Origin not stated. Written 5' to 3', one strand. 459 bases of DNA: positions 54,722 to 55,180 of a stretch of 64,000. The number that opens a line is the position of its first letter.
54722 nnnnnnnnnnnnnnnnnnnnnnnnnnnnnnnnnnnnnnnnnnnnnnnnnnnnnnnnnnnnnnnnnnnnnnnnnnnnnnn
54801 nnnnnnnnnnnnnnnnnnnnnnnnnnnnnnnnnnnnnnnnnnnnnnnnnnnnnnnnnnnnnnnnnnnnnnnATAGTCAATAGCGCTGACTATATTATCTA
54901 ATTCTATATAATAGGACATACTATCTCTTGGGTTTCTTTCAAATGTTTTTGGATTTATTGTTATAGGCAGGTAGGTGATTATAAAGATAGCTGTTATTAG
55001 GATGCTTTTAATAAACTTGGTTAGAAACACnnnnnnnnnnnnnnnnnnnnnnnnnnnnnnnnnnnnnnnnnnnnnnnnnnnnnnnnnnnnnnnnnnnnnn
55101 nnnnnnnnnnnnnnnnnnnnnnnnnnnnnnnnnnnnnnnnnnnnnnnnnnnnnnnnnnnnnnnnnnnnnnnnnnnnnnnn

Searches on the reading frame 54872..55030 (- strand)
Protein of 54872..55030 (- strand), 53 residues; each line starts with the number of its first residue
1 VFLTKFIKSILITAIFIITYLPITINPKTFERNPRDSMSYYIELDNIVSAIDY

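Call 24: find_homologous_proteins(query=window:54872-55030:-, max_evalue=10)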
Query seq(53 aa) (53 aa): 1 proteins with E <= 10 among 1 candidates.
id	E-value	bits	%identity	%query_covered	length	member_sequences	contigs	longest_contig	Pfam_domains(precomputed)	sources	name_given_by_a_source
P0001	4.7e-26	105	100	100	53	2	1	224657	-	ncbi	-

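Call 64: search_protein_families(library=pfam, proteins=[window:54872-55030:-], max_evalue=1)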
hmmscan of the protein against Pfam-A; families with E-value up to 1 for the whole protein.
seq(53 aa): 0 families

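Call 71: list_cluster_members(proteins=[P0001, P0122])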
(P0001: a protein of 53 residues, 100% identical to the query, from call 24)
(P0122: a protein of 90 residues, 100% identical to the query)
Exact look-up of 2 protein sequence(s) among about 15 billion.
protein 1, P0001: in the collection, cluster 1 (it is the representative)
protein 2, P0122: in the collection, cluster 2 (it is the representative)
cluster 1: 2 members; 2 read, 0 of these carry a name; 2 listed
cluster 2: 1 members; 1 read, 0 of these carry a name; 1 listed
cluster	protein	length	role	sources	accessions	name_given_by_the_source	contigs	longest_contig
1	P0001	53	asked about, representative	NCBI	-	-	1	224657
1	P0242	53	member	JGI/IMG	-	-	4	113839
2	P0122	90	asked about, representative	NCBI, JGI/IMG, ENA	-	-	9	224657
